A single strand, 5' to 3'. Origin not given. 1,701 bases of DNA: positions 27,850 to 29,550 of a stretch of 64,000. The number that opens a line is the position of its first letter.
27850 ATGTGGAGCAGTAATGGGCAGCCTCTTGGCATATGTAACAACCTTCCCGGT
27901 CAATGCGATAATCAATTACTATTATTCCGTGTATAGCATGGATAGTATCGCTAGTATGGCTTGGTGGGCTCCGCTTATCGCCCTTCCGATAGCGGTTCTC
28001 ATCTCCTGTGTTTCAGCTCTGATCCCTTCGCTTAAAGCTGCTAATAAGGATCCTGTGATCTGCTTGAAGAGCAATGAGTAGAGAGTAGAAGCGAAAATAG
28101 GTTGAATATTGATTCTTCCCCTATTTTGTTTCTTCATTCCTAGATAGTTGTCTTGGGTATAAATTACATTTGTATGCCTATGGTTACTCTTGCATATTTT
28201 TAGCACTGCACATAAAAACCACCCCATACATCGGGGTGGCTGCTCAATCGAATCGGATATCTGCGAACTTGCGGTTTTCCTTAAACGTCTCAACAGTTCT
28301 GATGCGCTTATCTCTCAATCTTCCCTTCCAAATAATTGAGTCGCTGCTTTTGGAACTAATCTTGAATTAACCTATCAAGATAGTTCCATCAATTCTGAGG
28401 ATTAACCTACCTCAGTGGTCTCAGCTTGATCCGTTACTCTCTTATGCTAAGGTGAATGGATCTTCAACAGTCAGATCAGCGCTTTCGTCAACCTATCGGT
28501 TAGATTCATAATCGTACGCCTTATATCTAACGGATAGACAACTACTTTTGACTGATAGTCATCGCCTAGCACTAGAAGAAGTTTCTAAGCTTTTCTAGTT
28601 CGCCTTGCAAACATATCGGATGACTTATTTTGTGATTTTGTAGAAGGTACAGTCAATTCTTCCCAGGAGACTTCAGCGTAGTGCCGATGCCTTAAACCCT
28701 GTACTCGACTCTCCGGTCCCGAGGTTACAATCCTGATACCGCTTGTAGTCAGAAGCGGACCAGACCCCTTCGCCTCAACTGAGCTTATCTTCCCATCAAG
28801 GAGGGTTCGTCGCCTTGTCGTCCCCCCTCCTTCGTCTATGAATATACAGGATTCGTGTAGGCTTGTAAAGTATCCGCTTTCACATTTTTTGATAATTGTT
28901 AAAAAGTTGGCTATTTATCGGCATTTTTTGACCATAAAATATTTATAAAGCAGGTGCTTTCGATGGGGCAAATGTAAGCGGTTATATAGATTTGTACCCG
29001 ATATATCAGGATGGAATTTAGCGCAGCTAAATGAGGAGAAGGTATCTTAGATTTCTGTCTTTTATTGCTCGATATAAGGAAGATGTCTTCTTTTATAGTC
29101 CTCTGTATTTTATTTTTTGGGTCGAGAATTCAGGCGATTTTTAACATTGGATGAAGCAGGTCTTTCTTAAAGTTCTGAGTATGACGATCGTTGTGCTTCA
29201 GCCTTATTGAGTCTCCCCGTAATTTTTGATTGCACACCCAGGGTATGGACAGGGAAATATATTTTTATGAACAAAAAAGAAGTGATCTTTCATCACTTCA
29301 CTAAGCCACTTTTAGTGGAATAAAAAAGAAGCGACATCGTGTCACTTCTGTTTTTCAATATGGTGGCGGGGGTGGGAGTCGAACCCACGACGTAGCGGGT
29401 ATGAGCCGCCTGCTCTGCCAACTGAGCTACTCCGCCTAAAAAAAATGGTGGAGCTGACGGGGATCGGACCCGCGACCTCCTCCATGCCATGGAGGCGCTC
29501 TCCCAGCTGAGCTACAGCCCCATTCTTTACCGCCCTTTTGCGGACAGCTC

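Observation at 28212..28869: Self-contained ~620-nt ORF-free transcription unit beside a tRNA cluster: candidate large structured ncRNA of unknown class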

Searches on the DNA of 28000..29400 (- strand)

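Call 4: search_rna_families(source=window, start=28000, end=29400, threshold=evalue, max_evalue=10, show_alignments=3)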
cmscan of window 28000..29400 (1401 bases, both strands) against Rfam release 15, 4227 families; matches with E-value up to 10: 5.
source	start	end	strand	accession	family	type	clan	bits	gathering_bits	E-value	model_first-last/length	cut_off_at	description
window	29361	29400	-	RF00023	tmRNA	Gene;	CL00001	19.1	47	2.3e-05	334-374/374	5'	transfer-messenger RNA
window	29254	29355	-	RF01858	RsaF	Gene; sRNA;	-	18.6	60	1.5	1-119/119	no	RNA Staph. aureus F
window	28307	28370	-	RF03680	mir-9465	Gene; miRNA;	-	16.8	63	3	1-74/74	no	mir-9465 microRNA precursor family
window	28468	28544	-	RF02081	STnc550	Gene; sRNA;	-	11.4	48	6.3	1-388/388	no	Enterobacterial sRNA STnc550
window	29196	29326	-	RF00511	IRES_KSHV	Cis-reg; IRES;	-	10.7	100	3.8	1-248/248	no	Kaposi's sarcoma-associated herpesvirus internal ribosome entry site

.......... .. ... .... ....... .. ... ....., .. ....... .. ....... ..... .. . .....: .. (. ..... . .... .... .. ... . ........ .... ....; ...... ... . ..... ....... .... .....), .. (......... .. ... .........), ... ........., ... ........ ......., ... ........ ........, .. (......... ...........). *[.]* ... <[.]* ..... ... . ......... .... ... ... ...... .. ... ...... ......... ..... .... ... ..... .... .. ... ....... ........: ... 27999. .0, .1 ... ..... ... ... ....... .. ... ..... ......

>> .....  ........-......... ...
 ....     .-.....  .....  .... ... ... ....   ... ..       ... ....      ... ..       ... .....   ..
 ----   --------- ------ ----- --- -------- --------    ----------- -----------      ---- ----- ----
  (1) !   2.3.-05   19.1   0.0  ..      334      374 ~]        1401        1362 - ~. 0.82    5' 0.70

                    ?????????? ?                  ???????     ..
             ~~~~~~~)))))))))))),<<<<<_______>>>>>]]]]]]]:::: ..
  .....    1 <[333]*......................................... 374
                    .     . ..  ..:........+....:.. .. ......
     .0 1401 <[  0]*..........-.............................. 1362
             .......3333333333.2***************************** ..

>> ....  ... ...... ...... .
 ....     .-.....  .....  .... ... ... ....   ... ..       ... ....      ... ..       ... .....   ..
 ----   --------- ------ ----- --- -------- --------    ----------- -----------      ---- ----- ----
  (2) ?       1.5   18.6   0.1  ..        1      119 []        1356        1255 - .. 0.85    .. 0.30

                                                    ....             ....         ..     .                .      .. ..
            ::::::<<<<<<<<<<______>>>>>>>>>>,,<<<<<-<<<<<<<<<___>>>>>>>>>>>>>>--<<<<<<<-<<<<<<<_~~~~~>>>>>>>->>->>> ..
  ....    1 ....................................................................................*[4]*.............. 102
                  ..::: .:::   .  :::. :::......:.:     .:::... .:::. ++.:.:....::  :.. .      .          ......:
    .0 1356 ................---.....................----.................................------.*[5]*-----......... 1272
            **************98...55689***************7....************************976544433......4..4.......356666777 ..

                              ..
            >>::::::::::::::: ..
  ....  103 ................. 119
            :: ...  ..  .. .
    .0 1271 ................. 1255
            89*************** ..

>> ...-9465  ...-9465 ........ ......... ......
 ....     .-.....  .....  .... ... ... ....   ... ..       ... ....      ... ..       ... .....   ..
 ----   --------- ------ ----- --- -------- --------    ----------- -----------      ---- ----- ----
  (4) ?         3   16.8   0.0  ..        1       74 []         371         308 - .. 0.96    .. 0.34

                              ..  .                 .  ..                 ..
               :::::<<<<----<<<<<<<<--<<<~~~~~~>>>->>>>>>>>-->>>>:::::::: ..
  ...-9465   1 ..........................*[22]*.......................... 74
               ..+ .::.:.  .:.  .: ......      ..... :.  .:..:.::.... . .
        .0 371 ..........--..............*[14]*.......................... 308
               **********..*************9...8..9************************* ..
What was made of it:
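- On RNase P RNA / tmRNA / SRP RNA / 6S RNA / raiA: The only tmRNA line in call 4 is the tRNA-Met T-arm at 29361-29400.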

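Call 31: search_dna_similar(query=window:28205-28880:-, collection=phages, mode=distant, max_evalue=0.01)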
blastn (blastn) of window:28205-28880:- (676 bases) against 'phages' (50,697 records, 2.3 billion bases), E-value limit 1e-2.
No match.

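Call 32: search_dna_similar(query=window:28205-28880:-, collection=plasmids, mode=distant, max_evalue=0.01)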
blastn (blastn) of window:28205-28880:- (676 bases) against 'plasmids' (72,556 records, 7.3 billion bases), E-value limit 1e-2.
No match.

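Call 74: build_rna_model(alignment_id=A6, structure=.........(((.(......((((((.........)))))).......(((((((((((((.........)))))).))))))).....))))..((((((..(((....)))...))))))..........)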
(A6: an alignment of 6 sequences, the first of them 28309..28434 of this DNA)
Model R1 built from alignment A6 (6 sequences, 132 columns); structure: as given.
model positions 126; base pairs 32; branch points 2; effective number of sequences 2.63; information 0.59 bits per position. Calibrated on 0.2 Mb of random sequence (short: E-values are rough).
structure used (alignment columns):
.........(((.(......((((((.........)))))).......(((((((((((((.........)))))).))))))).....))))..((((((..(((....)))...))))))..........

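Call 75: search_with_rna_model(model_id=R1, sources=[window, L011, L012, L013, L014, L015, L016, L017, L018, L019, L020, L021, L022, L023, L024, L025, L026, L027, L028, L029, L030, L031, L032, L033, L034, L035, L036, L037, L038, L039, L040, L041, L042, L043, L044, L045, L046, L047, L048, L049, L050, L051, L052, L053, L054, L055, L056, L057, L058, L059, L060, L061, L062, L063, L064, L065, L066, L067, L068, L069, L070, L071, L072, L073, L074, L075, L076, L077, L078, L079, L080, L081, L082, L083, L084, L085, L086, L087, L088, L089, L090, L091, L092, L093, L094, L095, L096, L097, L098, L099, L100, L101, L102, L103, L104, L105, L106, L107, L108, L109], max_evalue=1)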
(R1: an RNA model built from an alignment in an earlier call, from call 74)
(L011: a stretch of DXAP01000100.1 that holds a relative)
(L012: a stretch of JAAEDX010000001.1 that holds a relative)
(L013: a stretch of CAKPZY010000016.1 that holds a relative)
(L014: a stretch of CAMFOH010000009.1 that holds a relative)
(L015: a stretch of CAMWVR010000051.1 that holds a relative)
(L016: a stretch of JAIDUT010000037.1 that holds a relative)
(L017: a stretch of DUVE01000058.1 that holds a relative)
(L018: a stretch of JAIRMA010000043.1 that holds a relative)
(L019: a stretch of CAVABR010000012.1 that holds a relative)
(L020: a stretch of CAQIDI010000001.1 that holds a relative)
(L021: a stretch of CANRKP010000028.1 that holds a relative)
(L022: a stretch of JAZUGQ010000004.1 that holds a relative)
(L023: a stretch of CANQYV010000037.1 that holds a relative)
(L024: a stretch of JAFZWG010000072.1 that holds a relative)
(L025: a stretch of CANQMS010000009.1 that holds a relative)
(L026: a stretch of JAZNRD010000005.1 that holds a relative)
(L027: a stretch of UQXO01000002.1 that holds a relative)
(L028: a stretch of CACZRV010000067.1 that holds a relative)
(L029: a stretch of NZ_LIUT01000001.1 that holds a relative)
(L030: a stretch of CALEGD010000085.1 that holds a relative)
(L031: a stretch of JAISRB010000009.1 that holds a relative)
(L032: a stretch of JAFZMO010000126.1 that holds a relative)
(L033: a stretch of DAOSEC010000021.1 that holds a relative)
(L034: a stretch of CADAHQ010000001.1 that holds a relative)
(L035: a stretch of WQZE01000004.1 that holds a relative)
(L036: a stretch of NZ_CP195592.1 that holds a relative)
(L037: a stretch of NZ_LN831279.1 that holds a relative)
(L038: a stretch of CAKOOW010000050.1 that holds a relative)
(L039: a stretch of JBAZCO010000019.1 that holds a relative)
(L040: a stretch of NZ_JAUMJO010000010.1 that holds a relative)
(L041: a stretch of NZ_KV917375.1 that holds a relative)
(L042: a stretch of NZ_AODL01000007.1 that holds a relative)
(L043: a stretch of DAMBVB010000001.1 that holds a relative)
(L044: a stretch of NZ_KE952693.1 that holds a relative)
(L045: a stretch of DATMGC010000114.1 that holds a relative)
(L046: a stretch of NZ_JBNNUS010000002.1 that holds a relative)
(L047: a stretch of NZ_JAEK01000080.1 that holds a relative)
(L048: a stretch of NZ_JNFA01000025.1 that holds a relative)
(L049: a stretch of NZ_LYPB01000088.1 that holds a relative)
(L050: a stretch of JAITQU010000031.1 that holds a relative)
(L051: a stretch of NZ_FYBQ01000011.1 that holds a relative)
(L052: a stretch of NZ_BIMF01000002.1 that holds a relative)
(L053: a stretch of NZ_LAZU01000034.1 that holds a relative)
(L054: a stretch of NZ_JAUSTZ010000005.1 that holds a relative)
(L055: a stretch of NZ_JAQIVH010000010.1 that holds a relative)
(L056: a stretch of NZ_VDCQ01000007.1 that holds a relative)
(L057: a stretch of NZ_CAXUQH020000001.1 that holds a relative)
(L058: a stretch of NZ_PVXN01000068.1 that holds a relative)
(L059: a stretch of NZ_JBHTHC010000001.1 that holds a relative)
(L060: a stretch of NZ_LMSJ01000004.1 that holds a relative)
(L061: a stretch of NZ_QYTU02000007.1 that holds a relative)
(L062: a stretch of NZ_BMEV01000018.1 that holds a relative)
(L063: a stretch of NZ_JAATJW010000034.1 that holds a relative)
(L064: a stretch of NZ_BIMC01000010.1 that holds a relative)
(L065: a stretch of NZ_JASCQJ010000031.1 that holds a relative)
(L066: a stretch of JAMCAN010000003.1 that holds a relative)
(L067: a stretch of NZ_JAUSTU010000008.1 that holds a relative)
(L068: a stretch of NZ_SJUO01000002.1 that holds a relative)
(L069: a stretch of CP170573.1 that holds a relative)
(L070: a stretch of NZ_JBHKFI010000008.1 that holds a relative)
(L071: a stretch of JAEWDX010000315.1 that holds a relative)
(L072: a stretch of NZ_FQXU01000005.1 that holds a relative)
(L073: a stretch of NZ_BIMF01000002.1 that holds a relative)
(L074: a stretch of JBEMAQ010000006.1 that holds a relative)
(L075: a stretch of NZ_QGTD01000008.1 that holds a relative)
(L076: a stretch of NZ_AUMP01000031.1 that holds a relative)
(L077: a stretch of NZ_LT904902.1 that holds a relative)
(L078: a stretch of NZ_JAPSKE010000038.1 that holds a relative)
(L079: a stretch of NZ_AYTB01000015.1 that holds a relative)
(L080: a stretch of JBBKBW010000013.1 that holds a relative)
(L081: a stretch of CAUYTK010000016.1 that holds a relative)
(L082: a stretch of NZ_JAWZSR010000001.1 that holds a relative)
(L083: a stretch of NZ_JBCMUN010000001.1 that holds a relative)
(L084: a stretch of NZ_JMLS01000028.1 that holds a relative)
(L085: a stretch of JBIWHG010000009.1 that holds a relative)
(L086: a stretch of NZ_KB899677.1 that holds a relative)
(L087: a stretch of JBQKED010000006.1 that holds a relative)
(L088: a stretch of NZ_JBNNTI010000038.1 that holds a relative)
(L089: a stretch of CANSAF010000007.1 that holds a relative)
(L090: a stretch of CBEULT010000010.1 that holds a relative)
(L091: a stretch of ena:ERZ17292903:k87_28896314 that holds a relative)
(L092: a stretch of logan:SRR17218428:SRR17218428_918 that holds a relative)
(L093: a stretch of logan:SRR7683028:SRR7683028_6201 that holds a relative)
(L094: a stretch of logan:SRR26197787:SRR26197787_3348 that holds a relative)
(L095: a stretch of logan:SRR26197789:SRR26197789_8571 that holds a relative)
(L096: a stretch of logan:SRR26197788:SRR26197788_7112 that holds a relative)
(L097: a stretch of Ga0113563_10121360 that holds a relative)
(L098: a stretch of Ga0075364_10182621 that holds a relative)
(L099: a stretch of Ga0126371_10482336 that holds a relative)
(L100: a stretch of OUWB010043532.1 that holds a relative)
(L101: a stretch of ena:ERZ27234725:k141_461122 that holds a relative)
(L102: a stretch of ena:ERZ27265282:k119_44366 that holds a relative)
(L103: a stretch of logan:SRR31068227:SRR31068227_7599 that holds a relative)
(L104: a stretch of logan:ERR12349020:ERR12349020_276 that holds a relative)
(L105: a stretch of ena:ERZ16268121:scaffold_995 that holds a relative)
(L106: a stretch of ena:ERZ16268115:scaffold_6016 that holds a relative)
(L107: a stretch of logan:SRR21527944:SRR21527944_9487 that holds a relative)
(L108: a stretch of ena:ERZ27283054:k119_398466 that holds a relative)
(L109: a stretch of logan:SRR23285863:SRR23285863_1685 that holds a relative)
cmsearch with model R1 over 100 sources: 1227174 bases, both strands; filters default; matches with E-value up to 1: 8.
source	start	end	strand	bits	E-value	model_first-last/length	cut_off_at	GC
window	28309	28434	-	128.7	1.8e-25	1-126/126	no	0.39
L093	6686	6812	-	119.7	1.7e-23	1-126/126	no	0.52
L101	4653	4777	-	115.6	1.4e-22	1-126/126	no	0.55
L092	3043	3168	-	107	1.1e-20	1-126/126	no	0.61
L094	9106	9226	+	75.8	8.2e-14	1-126/126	no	0.56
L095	8989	9109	+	75.8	8.2e-14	1-126/126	no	0.56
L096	9073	9193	+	75.8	8.2e-14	1-126/126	no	0.56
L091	11160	11234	-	62.6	6.8e-11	52-126/126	5'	0.6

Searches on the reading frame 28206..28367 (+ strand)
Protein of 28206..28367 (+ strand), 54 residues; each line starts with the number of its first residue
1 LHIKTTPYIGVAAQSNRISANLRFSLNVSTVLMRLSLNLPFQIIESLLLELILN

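Call 67: search_protein_families(library=pfam, proteins=[window:28206-28367:+], max_evalue=1)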
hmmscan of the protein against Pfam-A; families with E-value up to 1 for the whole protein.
seq(54 aa): 0 families

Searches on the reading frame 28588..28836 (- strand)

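Call 67: search_protein_families(library=pfam, proteins=[window:28588-28836:-], max_evalue=1)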
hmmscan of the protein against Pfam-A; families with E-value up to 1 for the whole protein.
seq(83 aa): 1 family
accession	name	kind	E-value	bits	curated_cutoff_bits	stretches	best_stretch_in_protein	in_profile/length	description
PF01002.24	Flavi_NS2B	-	0.017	15.5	23.5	1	25-71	26-71/127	Flavivirus non-structural protein NS2B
